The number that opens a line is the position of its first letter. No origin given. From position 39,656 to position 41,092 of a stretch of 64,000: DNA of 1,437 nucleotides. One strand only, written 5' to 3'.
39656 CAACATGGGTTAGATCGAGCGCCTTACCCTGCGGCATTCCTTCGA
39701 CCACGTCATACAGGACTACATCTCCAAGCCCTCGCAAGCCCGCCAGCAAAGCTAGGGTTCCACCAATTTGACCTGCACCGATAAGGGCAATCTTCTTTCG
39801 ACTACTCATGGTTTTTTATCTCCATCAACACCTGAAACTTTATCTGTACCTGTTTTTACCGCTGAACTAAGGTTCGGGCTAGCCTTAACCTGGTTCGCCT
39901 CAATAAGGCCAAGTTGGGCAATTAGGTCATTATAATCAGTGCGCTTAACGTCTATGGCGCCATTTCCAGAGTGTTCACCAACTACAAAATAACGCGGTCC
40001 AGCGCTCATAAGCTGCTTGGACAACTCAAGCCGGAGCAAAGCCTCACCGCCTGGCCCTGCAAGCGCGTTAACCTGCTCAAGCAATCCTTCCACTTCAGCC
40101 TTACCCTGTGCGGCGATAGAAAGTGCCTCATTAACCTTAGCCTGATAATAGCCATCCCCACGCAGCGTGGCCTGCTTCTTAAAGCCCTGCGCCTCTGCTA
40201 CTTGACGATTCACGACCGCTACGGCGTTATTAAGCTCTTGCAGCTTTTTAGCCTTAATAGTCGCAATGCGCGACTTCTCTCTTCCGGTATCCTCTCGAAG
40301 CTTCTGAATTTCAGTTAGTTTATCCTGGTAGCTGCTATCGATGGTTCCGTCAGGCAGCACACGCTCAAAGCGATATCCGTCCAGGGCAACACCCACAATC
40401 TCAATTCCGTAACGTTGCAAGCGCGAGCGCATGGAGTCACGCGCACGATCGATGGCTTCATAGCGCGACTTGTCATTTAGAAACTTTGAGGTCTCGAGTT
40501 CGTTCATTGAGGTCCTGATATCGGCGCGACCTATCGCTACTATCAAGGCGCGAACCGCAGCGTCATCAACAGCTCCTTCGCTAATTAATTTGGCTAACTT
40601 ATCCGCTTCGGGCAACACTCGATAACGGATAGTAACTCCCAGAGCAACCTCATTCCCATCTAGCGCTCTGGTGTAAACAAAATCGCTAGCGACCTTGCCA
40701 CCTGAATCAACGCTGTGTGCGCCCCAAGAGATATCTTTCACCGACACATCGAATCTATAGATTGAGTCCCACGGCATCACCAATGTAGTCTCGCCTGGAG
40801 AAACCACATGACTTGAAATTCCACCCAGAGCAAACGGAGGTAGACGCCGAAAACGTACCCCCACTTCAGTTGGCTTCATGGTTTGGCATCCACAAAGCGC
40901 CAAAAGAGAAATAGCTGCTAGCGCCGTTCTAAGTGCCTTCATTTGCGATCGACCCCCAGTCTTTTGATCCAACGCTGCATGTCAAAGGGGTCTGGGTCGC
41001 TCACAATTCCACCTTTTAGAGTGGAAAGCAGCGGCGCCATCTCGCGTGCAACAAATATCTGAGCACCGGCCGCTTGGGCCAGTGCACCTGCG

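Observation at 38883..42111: SPFH pair translationally coupled to mdh-sdhCAB-sucCD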

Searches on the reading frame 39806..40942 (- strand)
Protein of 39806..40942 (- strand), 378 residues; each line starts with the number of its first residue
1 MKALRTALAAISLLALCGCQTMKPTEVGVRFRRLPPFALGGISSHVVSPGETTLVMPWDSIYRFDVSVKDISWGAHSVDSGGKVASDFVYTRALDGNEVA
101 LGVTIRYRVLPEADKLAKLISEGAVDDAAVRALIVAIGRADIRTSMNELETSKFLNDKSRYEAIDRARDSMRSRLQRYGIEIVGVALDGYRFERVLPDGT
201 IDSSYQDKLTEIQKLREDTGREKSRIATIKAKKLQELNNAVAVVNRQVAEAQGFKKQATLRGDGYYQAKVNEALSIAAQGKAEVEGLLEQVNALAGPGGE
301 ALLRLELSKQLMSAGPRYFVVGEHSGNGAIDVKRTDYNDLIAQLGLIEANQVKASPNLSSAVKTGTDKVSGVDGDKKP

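Call 5: search_protein_families(library=pfam, proteins=[window:39806-40942:-], max_evalue=0.01)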
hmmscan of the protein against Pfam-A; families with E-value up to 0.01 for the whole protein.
window:39806-40942:- (378 aa): 1 family
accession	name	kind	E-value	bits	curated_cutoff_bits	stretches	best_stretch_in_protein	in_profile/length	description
PF01145.31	Band_7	-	1.8e-14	54.6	23.6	1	22-215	3-165/176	SPFH domain / Band 7 family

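Call 6: search_protein_families(library=ncbifam, proteins=[window:39806-40942:-], max_evalue=0.01)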
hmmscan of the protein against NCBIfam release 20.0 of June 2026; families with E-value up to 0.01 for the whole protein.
window:39806-40942:- (378 aa): 1 family
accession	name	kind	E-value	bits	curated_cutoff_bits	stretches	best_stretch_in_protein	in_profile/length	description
NF007850.1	PRK10559.1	equivalog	0.0046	16.1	400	1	184-260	68-143/303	p-hydroxybenzoic acid efflux pump subunit AaeA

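Call 14: find_homologous_proteins(query=window:39806-40942:-)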
Query window:39806-40942:- (378 aa): 117 proteins with E <= 0.001 among 8000 candidates.
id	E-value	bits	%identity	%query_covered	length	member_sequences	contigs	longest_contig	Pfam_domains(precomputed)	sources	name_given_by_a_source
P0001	2.3e-240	815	100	100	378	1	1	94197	PF01145.32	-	-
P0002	2.5e-196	670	81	100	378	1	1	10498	PF01145.32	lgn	-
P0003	4.5e-157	541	68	96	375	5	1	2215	PF01145.32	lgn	-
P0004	5.4e-152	524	66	95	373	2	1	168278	PF01145.32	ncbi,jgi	jgi:hypothetical protein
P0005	8.6e-143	494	63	93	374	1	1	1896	PF01145.32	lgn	-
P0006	1.8e-138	480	64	88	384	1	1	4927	PF01145.32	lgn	-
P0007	5.0e-135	468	58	92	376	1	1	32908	PF01145.32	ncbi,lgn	-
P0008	7.6e-135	468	62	88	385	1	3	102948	PF01145.32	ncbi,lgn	-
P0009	2.8e-134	466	59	96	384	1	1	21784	PF01145.32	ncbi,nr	ncbi:MAG: hypothetical protein J0M12_07015 [Deltaproteobacteria bacterium]|nr:hypothetical protein [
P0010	8.2e-133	461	62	89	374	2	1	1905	PF01145.32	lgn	-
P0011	1.9e-131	457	59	94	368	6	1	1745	PF01145.32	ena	-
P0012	4.2e-129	449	58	93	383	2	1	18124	PF01145.32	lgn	-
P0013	2.7e-128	446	60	92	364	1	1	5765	PF01145.32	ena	-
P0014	3.0e-128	446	57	94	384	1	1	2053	PF01145.32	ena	-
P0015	2.8e-127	443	58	92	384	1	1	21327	PF01145.32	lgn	-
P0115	4.7e-33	133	30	92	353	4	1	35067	PF01145.32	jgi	-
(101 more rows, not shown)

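Call 15: search_solved_structures(query=window:39806-40942:-, max_evalue=1)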
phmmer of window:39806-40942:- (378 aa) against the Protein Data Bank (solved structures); distinct sequences matched with E-value up to 1: 1.
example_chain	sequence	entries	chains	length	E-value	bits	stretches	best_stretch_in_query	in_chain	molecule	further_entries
7c5x_A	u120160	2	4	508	0.85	12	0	74-108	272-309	iota-carbonic anhydrase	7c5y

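Call 21: find_related_loci(query=A2, collection=genome_contigs, flank=8000)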
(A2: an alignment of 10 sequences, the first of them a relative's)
Query A2 (378 aa) in genome_contigs; peptide patterns used: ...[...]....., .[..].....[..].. (x = any residue, [..] = any of these).
80 stretches matched a pattern; 51 encode a relative of the query (tblastn E <= 1e-3); 51 distinct loci.
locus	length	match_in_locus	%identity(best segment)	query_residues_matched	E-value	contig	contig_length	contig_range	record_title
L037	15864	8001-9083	68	1-364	2e-167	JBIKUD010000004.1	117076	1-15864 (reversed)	MAG: Bdellovibrionota bacterium isolate ME2015-08-07_3300034020_group6_bin153 Rohwer_bin1161_scaffold_5_c2, whole genome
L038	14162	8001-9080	58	17-363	2e-142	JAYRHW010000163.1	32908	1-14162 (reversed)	MAG: Bdellovibrionota bacterium isolate SZ_szas25bin.38 k141_920047, whole genome shotgun sequence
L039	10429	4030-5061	58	4-349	2e-135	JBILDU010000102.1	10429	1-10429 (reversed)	MAG: Bdellovibrionota bacterium isolate ME2016-07-22_3300044628_group7_bin146 Rohwer_bin1162_scaffold_5608_c1, whole gen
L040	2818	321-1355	54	4-348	1e-124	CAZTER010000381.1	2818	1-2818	MAG TPA_asm: uncultured Bdellovibrionales bacterium isolate SRP107338_co1_92 genome assembly, contig: NODE_60296_length_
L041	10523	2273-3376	50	4-373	1e-116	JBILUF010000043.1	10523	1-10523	MAG: Bdellovibrionota bacterium isolate ME2018-08-01_3300042480_group8_bin58 Rohwer_bin1205_scaffold_688_c3, whole genom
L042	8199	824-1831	53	17-349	7e-114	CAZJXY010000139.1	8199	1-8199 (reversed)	MAG TPA_asm: uncultured Bdellovibrionales bacterium isolate SRP173033_co3_101 genome assembly, contig: NODE_12496_length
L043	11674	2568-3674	47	13-349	7e-113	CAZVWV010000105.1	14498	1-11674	MAG TPA_asm: uncultured Bdellovibrionales bacterium isolate SRP286056_co1_714 genome assembly, contig: NODE_5170_length_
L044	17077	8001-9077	50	4-363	2e-112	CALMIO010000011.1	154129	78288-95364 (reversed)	MAG TPA_asm: uncultured proteobacterium isolate SRR2107179_bin.72_CONCOCT_v1.1_MAG genome assembly, contig: ERZ794932.57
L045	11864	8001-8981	51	17-349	4e-112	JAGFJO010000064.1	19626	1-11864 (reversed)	MAG: Deltaproteobacteria bacterium isolate mag.25 k127_1521672, whole genome shotgun sequence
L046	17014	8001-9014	52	14-338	1e-110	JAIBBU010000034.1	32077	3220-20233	MAG: Oligoflexia bacterium isolate SSF28 NODE_25886_length_32077_cov_6.793709, whole genome shotgun sequence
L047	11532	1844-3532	49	1-370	6e-110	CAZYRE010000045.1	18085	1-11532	MAG TPA_asm: uncultured Bdellovibrionales bacterium isolate SRP292972_co1_110 genome assembly, contig: NODE_1392_length_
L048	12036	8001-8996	49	17-349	6e-108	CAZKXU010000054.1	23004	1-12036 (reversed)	MAG TPA_asm: uncultured Bdellovibrionales bacterium isolate SRP150892_co2_139 genome assembly, contig: NODE_3000_length_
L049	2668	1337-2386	49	4-349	3e-112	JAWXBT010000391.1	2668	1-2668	MAG: bacterium isolate MP7G1.125 k99_2898056, whole genome shotgun sequence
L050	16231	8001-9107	59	1-361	2e-141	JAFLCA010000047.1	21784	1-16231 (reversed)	MAG: Deltaproteobacteria bacterium isolate UWPOB_DELTA1 gnl_X_BEAILMKM_47, whole genome shotgun sequence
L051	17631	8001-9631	48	17-357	1e-98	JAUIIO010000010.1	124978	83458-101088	MAG: bacterium isolate Co_bin.265 NODE_1502_length_124978_cov_1.578113, whole genome shotgun sequence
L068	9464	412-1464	44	2-348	6e-93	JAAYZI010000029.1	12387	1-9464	MAG: Deltaproteobacteria bacterium isolate AS06rmzACSIP_307 67466_AS06, whole genome shotgun sequence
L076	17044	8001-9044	42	4-348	1e-85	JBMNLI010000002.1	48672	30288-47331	MAG: Bdellovibrionota bacterium isolate SBF912LR0HQ0103 contig_38801, whole genome shotgun sequence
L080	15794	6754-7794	39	18-362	1e-75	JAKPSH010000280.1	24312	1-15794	MAG: Pseudomonadota bacterium isolate JPNA_metabat.107 k141_1174956, whole genome shotgun sequence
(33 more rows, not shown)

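Call 30: search_solved_structures(query=A2, max_evalue=1)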
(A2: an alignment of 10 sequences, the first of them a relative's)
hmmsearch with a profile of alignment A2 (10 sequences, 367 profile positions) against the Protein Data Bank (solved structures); distinct sequences matched with E-value up to 1: 4.
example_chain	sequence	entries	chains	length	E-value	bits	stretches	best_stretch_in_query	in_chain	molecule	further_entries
3g7c_A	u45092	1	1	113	0.047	15.7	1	210-275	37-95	Occludin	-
1xaw_A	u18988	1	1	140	0.16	14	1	192-275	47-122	Occludin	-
1wpa_A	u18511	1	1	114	0.36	12.8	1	210-275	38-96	Occludin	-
1ble_A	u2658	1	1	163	0.53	12.3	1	116-199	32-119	FRUCTOSE PERMEASE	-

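Call 54: find_encoding_contigs(protein=P0115, flank=8000, max_places=4)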
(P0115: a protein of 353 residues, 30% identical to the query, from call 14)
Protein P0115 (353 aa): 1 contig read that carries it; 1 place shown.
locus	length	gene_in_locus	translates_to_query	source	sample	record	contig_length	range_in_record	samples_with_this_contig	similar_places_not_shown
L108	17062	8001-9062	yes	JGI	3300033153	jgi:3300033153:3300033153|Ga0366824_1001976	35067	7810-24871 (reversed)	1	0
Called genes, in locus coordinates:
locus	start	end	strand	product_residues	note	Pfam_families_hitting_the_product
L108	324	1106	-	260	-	PF02633:Creatininase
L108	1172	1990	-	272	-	PF00528:BPD_transp_1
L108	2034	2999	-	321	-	PF19300:BPD_transp_1_N, PF00528:BPD_transp_1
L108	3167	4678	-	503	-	PF00496:SBP_bac_5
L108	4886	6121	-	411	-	PF07969:Amidohydro_3 (weak), PF01979:Amidohydro_1, PF07969:Amidohydro_3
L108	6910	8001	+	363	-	PF01145:Band_7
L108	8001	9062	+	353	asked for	PF01145:Band_7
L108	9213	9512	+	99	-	-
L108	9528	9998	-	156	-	PF00027:cNMP_binding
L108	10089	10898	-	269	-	PF04468:PSP1, PF28472:PSP1_3rd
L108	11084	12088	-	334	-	PF13177:DNA_pol3_delta2, PF00004:AAA (weak), PF09115:DNApol3-delta_C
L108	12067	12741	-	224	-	PF02223:Thymidylate_kin, PF13521:AAA_28 (faint)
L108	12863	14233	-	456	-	PF00072:Response_reg, PF00158:Sigma54_activat, PF14532:Sigma54_activ_2, PF01078:Mg_chelatase (faint), PF00004:AAA (weak), PF07728:AAA_5 (weak), PF25601:AAA_lid_14, PF02954:HTH_8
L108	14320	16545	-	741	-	PF19312:NtrY_N, PF00672:HAMP, PF00989:PAS, PF08448:PAS_4 (weak), PF13426:PAS_9, PF00512:HisKA, PF02518:HATPase_c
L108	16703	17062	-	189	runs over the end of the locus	PF14334:DUF4390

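Call 80: search_protein_families(library=pfam, proteins=[L076:57-1856:+, L076:2025-4379:+, L076:4578-5651:+, L076:6146-6499:+, L068:1622-3694:+, L068:3691-4785:+, L068:4782-6125:+, L080:7757-8935:+, L080:8939-9823:+, L080:9816-11138:+], max_evalue=0.0001)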
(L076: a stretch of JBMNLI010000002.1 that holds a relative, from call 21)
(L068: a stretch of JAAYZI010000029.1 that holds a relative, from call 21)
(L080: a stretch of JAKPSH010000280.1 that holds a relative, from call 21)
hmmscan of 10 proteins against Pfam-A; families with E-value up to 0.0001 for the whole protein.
L076:57-1856:+ (599 aa): 3 families
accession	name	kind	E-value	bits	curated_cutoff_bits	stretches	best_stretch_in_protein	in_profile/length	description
PF13458.12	Peripla_BP_6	-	3e-28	99.9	31.7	1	250-579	4-340/343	Periplasmic binding protein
PF04348.19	LppC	-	1.5e-12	47.3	28.8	1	241-398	212-368/563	LppC putative lipoprotein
PF01094.35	ANF_receptor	-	1.5e-11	44.4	25.4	1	277-416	18-158/353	Receptor family ligand binding region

L076:2025-4379:+ (784 aa): 9 families
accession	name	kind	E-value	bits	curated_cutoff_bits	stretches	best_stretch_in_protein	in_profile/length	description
PF05362.19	Lon_C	-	2.6e-78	262.8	21.1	1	584-781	2-203/205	Lon protease (S16) C-terminal proteolytic domain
PF02190.22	LON_substr_bdg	-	1.2e-31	110.7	28.7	1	22-210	2-194/200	ATP-dependent protease La (LON) substrate-binding domain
PF00004.35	AAA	-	5.4e-25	88.8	21.2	1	366-504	1-127/131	ATPase family associated with various cellular activities (AAA)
PF22667.2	Lon_lid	-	2.2e-19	69.3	27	1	527-579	1-53/57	Lon protease AAA+ ATPase lid domain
PF13541.12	ChlI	-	2e-08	34.6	27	1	627-754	1-121/121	Subunit ChlI of Mg-chelatase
PF07728.20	AAA_5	-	2e-07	31.5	22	1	366-497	2-136/139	AAA domain (dynein-related subfamily)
PF08298.17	AAA_PrkA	-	5.8e-05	22.7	25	0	333-390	56-112/358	PrkA AAA domain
PF13191.12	AAA_16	-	8e-05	23.6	32.6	0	360-425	22-83/167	AAA ATPase domain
PF13401.12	AAA_22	-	8.4e-05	23.3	27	0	364-451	6-97/130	AAA domain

L076:4578-5651:+ (357 aa): 0 families

L076:6146-6499:+ (117 aa): 1 family
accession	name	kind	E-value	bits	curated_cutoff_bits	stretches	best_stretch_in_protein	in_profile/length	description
PF00453.23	Ribosomal_L20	-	4.8e-42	142.9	30.8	1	2-108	1-107/107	Ribosomal protein L20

L068:1622-3694:+ (690 aa): 5 families
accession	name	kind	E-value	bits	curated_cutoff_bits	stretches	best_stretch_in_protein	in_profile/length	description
PF00793.26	DAHP_synth_1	-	8.1e-80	268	25.5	1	444-681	3-254/270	DAHP synthetase I family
PF00800.23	PDT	-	7.4e-51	173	25.2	1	116-296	1-179/181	Prephenate dehydratase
PF01817.26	CM_2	-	6.3e-17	62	27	1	18-97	1-80/80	Chorismate mutase type II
PF03102.20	NeuB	-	6.4e-06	26.2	22.1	1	506-628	55-175/241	NeuB family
PF01842.31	ACT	-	7.4e-05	22.9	27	0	309-365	2-57/66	ACT domain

L068:3691-4785:+ (364 aa): 3 families
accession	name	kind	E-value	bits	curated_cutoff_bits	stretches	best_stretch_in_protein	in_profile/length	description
PF01761.26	DHQ_synthase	-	1.4e-45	154.1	24.2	1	68-179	2-113/115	3-dehydroquinate synthase N-terminal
PF24621.2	DHQS_C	-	3e-40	137.9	27.6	1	182-328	1-144/144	3-dehydroquinate synthase C-terminal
PF13685.12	Fe-ADH_2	-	1.4e-09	38.6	28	1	21-173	2-147/149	Iron-containing alcohol dehydrogenase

L068:4782-6125:+ (447 aa): 1 family
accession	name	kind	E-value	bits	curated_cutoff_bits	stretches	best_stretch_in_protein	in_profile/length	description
PF00275.25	EPSP_synthase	-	2e-100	336.9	22.8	1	23-437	4-417/417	EPSP synthase (3-phosphoshikimate 1-carboxyvinyltransferase)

L080:7757-8935:+ (392 aa): 2 families
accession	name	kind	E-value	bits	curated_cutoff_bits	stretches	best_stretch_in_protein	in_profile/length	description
PF21016.3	RlmN_N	-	4.6e-17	61.9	24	1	38-97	2-60/60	Ribosomal RNA large subunit methyltransferase N-terminal domain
PF04055.27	Radical_SAM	-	6.5e-11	43.1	29.5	1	141-317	2-163/166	Radical SAM superfamily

L080:8939-9823:+ (294 aa): 1 family
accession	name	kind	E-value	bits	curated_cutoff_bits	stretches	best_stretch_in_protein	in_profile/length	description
PF01048.26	PNP_UDP_1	-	2.6e-30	106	25.1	1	6-229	2-216/233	Phosphorylase superfamily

L080:9816-11138:+ (440 aa): 2 families
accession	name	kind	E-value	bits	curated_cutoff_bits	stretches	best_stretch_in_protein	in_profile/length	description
PF03631.20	Virul_fac_BrkB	-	5.4e-47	161.1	33.7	1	30-279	3-254/259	Virulence factor BrkB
PF02082.26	Rrf2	-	3e-05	24.6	30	1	304-386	8-87/132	Iron-dependent Transcriptional regulator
